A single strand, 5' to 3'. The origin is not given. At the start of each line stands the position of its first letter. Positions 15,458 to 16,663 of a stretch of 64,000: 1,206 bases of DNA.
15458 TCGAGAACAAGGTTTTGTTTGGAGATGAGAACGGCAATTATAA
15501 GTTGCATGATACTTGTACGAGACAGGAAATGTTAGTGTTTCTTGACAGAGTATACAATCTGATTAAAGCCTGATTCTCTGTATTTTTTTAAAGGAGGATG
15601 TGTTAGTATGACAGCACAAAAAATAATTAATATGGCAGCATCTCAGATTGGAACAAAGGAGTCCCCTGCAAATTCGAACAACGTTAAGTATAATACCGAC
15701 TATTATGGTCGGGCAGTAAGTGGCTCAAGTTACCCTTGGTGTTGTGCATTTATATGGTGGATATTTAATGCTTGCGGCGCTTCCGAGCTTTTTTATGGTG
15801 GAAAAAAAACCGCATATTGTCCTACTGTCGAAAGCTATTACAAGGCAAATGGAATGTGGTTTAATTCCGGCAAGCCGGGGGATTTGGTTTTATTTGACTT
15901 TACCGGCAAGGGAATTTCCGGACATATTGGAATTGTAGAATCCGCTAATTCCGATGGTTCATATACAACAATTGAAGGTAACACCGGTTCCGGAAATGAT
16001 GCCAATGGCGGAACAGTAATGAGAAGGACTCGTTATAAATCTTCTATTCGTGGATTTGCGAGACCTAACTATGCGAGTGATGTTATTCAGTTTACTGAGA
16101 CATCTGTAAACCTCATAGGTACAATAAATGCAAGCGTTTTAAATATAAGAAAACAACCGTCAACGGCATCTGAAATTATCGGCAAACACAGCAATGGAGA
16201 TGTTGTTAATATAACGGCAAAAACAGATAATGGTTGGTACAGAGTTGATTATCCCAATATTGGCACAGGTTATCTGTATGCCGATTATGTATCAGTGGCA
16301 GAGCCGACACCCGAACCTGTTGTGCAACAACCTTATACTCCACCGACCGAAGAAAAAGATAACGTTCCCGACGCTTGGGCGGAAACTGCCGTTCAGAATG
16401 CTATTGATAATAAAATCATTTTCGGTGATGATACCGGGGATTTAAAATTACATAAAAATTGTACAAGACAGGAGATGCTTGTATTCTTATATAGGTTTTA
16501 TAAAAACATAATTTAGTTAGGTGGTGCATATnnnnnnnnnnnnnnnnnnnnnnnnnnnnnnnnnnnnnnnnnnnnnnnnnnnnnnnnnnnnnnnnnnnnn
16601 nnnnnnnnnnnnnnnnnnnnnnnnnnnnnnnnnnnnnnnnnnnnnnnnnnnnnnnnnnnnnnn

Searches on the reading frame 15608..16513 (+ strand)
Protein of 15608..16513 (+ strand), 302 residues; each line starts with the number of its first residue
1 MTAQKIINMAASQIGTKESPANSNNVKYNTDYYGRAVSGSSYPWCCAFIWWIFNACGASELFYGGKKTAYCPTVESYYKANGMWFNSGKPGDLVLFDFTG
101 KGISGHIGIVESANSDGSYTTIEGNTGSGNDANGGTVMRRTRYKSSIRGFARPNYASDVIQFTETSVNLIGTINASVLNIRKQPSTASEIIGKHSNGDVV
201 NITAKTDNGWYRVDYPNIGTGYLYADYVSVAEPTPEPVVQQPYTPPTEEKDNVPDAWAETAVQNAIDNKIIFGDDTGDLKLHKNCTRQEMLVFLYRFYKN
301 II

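Call 97: search_protein_families(library=pfam, proteins=[window:15608-16513:+], max_evalue=0.0001)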
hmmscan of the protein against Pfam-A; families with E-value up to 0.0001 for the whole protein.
window:15608-16513:+ (302 aa): 3 families
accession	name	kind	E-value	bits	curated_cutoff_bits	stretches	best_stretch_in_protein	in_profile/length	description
PF08239.17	SH3_3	-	4.9e-14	52.7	27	1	176-229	1-54/54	Bacterial SH3 domain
PF05257.22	CHAP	-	5.1e-14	53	26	1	39-125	3-81/81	CHAP domain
PF06347.19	SH3_4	-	6.2e-05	23.1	24.1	0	178-225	5-51/56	Bacterial SH3 domain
